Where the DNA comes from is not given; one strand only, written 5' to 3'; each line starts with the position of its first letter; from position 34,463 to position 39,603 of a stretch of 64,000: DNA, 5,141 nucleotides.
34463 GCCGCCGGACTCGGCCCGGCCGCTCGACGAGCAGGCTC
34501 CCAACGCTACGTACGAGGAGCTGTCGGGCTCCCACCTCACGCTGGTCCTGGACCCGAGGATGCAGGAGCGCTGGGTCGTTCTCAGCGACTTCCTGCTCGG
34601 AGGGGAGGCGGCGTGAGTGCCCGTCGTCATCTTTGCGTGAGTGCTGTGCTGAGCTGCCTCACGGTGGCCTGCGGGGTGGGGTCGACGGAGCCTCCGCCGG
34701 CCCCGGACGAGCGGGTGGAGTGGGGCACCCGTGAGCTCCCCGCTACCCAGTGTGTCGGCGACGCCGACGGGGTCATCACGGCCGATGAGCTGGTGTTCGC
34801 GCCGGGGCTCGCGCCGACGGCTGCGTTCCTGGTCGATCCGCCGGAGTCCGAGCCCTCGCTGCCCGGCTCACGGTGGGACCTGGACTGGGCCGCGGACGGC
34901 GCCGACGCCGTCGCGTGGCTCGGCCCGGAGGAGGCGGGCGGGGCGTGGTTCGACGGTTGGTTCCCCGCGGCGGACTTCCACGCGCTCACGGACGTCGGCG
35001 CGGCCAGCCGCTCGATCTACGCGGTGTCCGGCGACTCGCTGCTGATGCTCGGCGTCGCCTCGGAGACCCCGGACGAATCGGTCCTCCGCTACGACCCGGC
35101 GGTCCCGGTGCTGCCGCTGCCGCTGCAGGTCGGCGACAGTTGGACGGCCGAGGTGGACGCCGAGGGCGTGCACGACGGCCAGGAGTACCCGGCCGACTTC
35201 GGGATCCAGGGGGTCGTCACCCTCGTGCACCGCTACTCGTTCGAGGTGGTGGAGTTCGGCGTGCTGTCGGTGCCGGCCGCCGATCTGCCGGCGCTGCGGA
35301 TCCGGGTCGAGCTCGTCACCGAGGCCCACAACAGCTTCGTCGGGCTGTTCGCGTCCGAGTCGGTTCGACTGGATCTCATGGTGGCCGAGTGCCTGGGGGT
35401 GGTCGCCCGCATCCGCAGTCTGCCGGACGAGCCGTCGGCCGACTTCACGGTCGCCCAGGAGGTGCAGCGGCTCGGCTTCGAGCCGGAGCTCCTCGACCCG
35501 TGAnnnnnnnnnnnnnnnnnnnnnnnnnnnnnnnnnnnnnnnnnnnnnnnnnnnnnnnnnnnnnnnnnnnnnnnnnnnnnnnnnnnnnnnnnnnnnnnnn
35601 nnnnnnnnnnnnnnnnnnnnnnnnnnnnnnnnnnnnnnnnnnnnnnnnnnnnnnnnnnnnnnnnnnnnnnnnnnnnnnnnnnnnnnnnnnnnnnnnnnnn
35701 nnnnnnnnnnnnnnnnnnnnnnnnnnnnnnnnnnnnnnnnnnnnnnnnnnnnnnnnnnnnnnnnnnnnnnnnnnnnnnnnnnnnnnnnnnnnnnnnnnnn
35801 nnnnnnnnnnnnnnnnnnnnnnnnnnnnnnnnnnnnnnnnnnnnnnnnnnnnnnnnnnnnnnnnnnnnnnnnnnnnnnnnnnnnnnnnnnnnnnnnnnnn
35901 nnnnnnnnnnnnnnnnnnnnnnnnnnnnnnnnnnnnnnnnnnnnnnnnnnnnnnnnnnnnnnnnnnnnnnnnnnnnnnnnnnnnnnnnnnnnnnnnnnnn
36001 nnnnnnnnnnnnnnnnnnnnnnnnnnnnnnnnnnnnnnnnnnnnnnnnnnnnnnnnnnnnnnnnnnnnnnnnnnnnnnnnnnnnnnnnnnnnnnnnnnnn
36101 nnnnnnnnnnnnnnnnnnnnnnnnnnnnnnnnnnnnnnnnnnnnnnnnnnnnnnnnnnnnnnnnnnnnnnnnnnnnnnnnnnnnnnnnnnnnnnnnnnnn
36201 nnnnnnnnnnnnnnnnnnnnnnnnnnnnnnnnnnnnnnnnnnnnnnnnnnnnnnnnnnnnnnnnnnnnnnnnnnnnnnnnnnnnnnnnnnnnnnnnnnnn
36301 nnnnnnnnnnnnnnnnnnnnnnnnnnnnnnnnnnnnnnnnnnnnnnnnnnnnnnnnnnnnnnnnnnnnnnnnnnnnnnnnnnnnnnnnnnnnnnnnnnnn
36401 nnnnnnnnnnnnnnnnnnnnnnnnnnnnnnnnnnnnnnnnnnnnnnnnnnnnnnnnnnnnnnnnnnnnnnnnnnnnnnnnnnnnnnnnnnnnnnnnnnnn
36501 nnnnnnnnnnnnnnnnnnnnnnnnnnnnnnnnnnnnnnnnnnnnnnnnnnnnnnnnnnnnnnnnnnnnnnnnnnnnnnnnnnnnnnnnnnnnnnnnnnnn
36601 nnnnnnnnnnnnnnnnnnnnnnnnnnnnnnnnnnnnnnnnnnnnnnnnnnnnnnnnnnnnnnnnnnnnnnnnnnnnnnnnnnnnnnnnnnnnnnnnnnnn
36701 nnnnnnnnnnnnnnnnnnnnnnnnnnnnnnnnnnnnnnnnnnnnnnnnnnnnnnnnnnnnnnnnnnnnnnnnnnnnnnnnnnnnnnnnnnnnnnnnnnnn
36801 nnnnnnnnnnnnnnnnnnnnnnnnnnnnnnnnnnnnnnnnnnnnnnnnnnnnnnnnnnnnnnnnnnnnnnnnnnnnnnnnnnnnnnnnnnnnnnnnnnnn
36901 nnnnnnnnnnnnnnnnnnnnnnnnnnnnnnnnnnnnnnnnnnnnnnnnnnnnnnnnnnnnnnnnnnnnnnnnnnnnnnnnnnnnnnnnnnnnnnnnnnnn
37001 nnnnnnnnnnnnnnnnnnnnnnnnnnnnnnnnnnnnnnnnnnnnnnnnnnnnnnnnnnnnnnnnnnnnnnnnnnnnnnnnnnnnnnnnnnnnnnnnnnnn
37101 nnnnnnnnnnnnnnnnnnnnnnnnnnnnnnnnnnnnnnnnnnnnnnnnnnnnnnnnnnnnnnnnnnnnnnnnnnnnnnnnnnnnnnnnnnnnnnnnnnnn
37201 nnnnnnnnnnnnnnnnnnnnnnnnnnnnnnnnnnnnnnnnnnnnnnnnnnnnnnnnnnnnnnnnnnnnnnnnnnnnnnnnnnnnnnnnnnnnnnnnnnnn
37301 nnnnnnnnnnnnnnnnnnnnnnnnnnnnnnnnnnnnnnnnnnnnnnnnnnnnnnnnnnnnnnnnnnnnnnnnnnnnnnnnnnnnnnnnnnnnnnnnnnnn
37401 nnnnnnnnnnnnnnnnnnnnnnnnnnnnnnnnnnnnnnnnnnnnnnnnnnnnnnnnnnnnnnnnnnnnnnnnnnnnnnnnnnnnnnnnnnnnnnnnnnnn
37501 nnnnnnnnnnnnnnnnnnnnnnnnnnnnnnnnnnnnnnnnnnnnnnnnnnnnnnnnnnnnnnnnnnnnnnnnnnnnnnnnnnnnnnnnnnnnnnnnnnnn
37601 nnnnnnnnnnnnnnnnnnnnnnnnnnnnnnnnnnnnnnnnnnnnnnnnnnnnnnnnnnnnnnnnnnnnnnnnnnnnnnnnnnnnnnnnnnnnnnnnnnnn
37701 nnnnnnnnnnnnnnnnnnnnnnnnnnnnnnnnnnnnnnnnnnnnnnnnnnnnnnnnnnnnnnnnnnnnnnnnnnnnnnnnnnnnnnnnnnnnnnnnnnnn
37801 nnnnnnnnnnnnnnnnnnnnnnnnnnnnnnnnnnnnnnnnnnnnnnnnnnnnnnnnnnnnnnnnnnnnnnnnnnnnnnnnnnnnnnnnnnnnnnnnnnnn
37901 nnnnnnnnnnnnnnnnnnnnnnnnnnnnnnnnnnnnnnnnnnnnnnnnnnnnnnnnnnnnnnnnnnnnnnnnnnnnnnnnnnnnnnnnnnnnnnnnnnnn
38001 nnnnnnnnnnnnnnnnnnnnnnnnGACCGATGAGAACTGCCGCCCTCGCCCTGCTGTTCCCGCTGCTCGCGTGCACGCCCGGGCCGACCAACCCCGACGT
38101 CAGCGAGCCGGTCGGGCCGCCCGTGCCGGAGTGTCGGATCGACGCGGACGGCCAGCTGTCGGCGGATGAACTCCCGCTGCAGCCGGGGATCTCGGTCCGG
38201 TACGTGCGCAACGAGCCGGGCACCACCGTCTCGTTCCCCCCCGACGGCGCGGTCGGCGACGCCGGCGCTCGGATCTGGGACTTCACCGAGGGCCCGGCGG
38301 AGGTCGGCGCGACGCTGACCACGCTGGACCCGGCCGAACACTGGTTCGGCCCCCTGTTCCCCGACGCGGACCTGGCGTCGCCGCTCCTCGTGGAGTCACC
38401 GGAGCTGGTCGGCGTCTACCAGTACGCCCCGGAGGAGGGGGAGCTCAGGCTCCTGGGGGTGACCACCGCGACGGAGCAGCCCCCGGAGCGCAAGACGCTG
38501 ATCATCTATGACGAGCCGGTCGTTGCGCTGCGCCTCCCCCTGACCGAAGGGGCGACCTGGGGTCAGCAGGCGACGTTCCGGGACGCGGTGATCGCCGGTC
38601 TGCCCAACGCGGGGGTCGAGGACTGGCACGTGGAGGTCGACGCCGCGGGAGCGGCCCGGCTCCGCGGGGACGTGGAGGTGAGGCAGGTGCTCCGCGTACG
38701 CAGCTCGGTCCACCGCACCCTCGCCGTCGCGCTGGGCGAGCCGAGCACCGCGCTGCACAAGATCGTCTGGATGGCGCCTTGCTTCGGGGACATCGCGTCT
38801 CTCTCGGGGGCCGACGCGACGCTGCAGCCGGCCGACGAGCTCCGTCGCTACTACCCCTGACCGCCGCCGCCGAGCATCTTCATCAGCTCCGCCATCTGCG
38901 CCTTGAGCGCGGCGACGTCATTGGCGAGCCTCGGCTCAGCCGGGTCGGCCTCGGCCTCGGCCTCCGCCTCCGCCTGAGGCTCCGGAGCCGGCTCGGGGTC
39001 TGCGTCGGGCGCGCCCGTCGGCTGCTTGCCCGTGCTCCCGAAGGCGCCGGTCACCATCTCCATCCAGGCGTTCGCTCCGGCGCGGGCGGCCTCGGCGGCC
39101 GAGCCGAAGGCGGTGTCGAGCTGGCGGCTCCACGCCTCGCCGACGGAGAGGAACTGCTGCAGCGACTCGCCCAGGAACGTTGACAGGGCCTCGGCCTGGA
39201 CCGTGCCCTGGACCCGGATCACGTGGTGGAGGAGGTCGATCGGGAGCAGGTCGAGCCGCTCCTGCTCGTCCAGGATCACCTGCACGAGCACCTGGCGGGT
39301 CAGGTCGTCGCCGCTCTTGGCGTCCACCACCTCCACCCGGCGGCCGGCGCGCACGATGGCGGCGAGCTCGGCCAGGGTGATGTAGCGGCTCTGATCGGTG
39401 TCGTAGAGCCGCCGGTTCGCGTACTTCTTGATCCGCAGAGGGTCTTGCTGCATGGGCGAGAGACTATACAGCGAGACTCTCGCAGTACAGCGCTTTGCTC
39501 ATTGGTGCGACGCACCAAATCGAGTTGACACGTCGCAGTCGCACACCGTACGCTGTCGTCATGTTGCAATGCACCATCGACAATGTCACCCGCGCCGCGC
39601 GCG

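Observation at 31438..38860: Seven-gene coupled operon joining PHA-synthase chemistry to a lipoprotein / hydrolase / outer-membrane-barrel envelope module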

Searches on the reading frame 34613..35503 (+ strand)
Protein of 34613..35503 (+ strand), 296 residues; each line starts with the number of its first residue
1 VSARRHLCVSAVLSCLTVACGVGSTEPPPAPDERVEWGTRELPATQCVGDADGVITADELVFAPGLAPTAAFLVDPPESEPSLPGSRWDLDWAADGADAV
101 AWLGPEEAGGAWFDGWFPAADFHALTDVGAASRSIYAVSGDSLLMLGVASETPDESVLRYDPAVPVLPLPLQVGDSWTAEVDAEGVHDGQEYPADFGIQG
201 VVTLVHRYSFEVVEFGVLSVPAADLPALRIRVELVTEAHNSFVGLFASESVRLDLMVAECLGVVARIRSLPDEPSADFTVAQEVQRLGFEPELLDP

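Call 3: search_protein_families(library=pfam, proteins=[window:34613-35503:+], max_evalue=0.01)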
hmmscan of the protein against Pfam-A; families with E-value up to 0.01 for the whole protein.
window:34613-35503:+ (296 aa): 0 families

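Call 5: search_protein_families(library=ncbifam, proteins=[window:34613-35503:+], max_evalue=0.01)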
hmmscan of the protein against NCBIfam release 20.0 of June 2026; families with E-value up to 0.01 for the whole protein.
window:34613-35503:+ (296 aa): 0 families
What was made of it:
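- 34613..35503 (+): g4 (lipo1): lipoprotein of a new all-beta family. It has a conserved Cys pair and a C-x-G-D-x-D-G loop. No Pfam or NCBIfam hit (calls 3, 5).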

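Call 19: find_homologous_proteins(query=window:34613-35503:+)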
Query window:34613-35503:+ (296 aa): 20 proteins with E <= 0.001 among 8000 candidates.
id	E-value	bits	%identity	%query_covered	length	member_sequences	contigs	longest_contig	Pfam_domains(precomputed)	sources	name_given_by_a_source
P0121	2.2e-192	656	100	100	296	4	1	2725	-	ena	-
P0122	1.2e-143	496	78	99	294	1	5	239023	-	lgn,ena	-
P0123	2.5e-107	377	65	93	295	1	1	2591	-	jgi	jgi:hypothetical protein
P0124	3.6e-104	366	60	98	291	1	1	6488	-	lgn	-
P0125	4.6e-104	366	62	93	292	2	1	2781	-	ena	-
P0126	2.7e-103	363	61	96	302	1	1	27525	-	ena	-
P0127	8.8e-102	358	60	99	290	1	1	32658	-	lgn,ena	-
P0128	1.1e-101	358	62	92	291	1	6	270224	-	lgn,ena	-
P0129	1.3e-101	358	59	93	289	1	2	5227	-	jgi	-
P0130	3.7e-100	353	61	90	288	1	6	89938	-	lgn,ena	-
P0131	3.5e-93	330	57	97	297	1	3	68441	-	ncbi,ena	-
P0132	4.5e-71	258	50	99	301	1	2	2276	-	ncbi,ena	-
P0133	5.4e-70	254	50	86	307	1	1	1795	-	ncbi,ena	-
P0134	4.7e-69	251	50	92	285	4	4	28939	-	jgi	jgi:hypothetical protein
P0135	1.1e-68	250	51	94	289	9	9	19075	-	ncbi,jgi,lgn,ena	jgi:hypothetical protein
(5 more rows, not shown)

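Call 28: predict_structure(alignment_id=A2)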
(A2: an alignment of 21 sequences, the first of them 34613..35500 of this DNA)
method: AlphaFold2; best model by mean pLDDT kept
length: 296 residues; sequences in the alignment: 21
mean_pLDDT: 84.4   pTM: 0.78
mean pLDDT of the five models: 84.4, 83.2, 81.2, 80.2, 78.4
residues with pLDDT >= 90: 173; 70-90: 64; 50-70: 36; < 50: 23
segments of 3 or more residues with pLDDT < 50: 1-11, 18-24, 39-42
pLDDT, mean of each block of 10 residues (from residue 1): 45 51 58 54 64 91 72 84 90 85 87 95 74 91 94 93 95 98 95 96 98 97 94 97 97 94 92 93 89 64
secondary structure, 60 per line:
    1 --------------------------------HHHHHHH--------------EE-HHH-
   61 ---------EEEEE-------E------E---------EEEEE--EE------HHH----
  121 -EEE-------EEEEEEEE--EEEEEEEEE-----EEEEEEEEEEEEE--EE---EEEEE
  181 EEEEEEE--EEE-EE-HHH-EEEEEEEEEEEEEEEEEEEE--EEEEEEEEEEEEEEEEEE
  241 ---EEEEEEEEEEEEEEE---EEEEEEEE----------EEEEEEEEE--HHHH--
elements in order: H33-39 E70-74 E99-103 E122-124 E132-139 E142-150 E156-168 E176-187 E190-192 E201-220 E223-240 E244-258 E262-269 E280-288 H291-294
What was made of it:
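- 34613..35503 (+): AF2 model at pLDDT 84 (call 28).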

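Call 31: fold_search(model_id=the predicted structure, library=pdb)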
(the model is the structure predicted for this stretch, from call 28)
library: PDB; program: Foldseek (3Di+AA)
matches with E <= 10: 154; with E <= 0.001: 1
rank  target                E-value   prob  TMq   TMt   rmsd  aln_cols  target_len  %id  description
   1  4fvs_E                1.0e-03  0.99  0.31  0.40  11.5       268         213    7  Crystal structure of a putative lipoprotein (BDI_3050) from Parabacteroides distasonis ATCC 8503 at 2.70 A resolution (released 2012-07-25)
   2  4fvs_A                1.5e-03  0.99  0.29  0.38  11.8       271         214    8  Crystal structure of a putative lipoprotein (BDI_3050) from Parabacteroides distasonis ATCC 8503 at 2.70 A resolution (released 2012-07-25)
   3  3fzx                  2.2e-03  0.92  0.24  0.31  16.3       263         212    9  CRYSTAL STRUCTURE OF A PUTATIVE EXPORTED PROTEIN WITH YMCC-LIKE FOLD (BF2203) FROM BACTEROIDES FRAGILIS NCTC 9343 AT 2.2 (released 2009-02-03)
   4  2in5_B                2.6e-02  0.77  0.25  0.35  10.0       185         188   10  Crystal Structure of the hypothetical lipoprotein YmcC from Escherichia coli (K12), Northeast Structural Genomics targ (released 2006-11-07)
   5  2por                  1.0e+00  0.04  0.12  0.12  15.0       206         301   12  STRUCTURE OF PORIN REFINED AT 1.8 ANGSTROMS RESOLUTION (released 1993-07-15)
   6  5g37_A                1.0e+00  0.01  0.09  0.07  27.2       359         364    7  MR structure of the binary mosquito larvicide BinAB at pH 5 (released 2016-10-05)
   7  7y78_C                1.2e+00  0.01  0.11  0.10  28.4       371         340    9  Crystal structure of Cry78Aa (released 2022-08-31)
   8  7y78_D                1.4e+00  0.01  0.11  0.10  28.8       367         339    9  Crystal structure of Cry78Aa (released 2022-08-31)
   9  7y78_B                1.5e+00  0.02  0.12  0.11  28.3       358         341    8  Crystal structure of Cry78Aa (released 2022-08-31)
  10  5u9o_H                1.5e+00  0.08  0.14  0.24   5.9        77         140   10  Cocrystal structure of the intermembrane space region of the plastid division proteins PARC6 and PDV1 (released 2017-12-20)
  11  7pdz_F                1.6e+00  0.09  0.16  0.17   7.0       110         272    9  Structure of capping protein bound to the barbed end of a cytoplasmic actin filament (released 2021-09-01)
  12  8oml_A                1.8e+00  0.09  0.18  0.17  23.1       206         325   10  Crystal structure of Bdellovibrio bacteriovorus Bd1334 C-terminal domains (released 2023-10-25)
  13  5o68_F                1.8e+00  0.01  0.12  0.13  18.8       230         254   10  Crystal Structure of the Pseudomonas functional amyloid secretion protein FapF - R157A mutant (released 2017-08-23)
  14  5o68_G                1.8e+00  0.01  0.12  0.13  19.3       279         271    9  Crystal Structure of the Pseudomonas functional amyloid secretion protein FapF - R157A mutant (released 2017-08-23)
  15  5wvr                  2.0e+00  0.01  0.12  0.10  18.2       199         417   10  Crystal structure of Osh1 ORD domain in complex with cholesterol (released 2017-05-10)
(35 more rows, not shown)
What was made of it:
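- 34613..35503 (+): Weak fold match to YmcC-like lipoproteins 4fvs, 3fzx and 2in5 (call 31).
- Closest known: GfcB/YmcC lipoprotein with the GfcD/YjbH barrel of group 4 capsule loci. Same: The best, but weak, fold matches of lipo1 are 4fvs, 3fzx and 2in5 (call 31).
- The lipoproteins weakly resemble GfcB/YmcC from capsule export (call 31). The lipoprotein fold weakly matches the YmcC/GfcB lipoproteins of capsule export loci (call 31).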

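Call 81: search_protein_representatives(alignment_id=A2)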
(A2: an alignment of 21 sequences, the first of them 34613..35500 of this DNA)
Query: 21 sequences, 291 profile positions. Proteins with E-value up to 0.001 (for the whole library): 649; up to 1e-10: 470; up to 1e-30: 244. The best 150 are listed.
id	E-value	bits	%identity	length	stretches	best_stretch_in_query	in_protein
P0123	3.5e-126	436.9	-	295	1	6-291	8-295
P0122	2.7e-125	434.0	-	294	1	6-290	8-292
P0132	1.6e-118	411.7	-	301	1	4-291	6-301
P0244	9.4e-112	389.5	-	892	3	30-285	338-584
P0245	7.8e-108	376.6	-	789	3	5-287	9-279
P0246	3.6e-92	325.2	-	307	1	9-291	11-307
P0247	4.1e-89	315.2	-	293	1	8-285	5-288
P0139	1.6e-88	313.3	-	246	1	50-291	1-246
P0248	5.4e-84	298.4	-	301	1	5-291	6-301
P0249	1.2e-74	267.7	-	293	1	4-290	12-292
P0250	4.4e-72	259.3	-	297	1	6-284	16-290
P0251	9.7e-71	254.9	-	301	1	7-291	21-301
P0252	1.6e-69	250.9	-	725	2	34-285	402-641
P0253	1.2e-67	244.7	-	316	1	32-284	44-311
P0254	6.5e-65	235.8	-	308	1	7-285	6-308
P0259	2.7e-58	214.0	-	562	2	39-285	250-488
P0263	4.6e-55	203.4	-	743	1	34-285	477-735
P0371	1.0e-35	139.9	-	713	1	35-283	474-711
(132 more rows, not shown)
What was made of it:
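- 34613..35503 (+): The family has 649 representative clusters (call 81).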

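Call 82: search_protein_families(library=pfam, proteins=[P0263, P0371, P0252, P0244, P0259], max_evalue=0.001)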
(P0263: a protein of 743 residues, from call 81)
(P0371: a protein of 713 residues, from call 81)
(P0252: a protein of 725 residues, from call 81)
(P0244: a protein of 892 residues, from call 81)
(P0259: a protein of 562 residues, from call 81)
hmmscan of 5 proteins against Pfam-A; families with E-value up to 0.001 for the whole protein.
P0263 (743 aa): 1 family
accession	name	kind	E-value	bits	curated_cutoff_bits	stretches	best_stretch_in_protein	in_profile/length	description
PF24096.1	DUF7379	-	3.1e-06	27.7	33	1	178-295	1-116/191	Domain of unknown function (DUF7379)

P0371 (713 aa): 1 family
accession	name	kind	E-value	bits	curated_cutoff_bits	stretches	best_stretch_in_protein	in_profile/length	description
PF07690.21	MFS_1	-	4.7e-27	95.3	33.4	2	28-324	9-318/347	Major Facilitator Superfamily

P0252 (725 aa): 2 families
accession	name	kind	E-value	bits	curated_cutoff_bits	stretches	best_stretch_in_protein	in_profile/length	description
PF23416.1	DUF7107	-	0.00014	22.5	24.6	0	52-92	1-41/48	Domain of unknown function (DUF7107)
PF21164.2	Dumpy_DPY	-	0.00083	19.7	27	1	53-70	4-21/24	Dumpy, DPY module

P0244 (892 aa): 1 family
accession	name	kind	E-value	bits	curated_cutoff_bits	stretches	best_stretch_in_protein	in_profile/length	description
PF23416.1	DUF7107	-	9.1e-05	23.2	24.6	1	28-67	2-42/48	Domain of unknown function (DUF7107)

P0259 (562 aa): 1 family
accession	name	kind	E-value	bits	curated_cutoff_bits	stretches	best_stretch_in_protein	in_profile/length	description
PF23416.1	DUF7107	-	0.00092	19.9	24.6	0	218-238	26-46/48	Domain of unknown function (DUF7107)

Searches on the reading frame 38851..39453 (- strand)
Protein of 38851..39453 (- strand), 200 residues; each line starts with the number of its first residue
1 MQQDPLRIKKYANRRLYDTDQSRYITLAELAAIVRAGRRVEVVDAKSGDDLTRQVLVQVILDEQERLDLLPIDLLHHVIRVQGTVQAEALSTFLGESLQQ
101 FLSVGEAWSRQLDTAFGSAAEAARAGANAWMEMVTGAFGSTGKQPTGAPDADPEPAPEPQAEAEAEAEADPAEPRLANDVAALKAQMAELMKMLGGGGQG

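Call 3: search_protein_families(library=pfam, proteins=[window:38851-39453:-], max_evalue=0.01)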
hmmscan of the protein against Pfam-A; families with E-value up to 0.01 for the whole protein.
window:38851-39453:- (200 aa): 3 families
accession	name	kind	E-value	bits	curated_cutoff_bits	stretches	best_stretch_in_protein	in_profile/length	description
PF07879.16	PHB_acc_N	-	1.3e-27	96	25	1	8-65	2-59/61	PHB/PHA accumulation regulator DNA-binding domain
PF05887.16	Trypan_PARP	-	0.0039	17.6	100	1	142-173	82-113/134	Procyclic acidic repetitive protein (PARP)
PF05233.18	PHB_acc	-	0.0082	16.6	27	0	70-103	1-34/40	PHB accumulation regulatory domain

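Call 5: search_protein_families(library=ncbifam, proteins=[window:38851-39453:-], max_evalue=0.01)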
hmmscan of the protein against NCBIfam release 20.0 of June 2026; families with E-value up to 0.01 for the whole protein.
window:38851-39453:- (200 aa): 1 family
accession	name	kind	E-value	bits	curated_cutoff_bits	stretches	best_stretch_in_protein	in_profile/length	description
TIGR01848.1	PHA_reg_PhaR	equivalog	1.5e-30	105.8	109.45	1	8-103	3-99/107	polyhydroxyalkanoate synthesis repressor PhaR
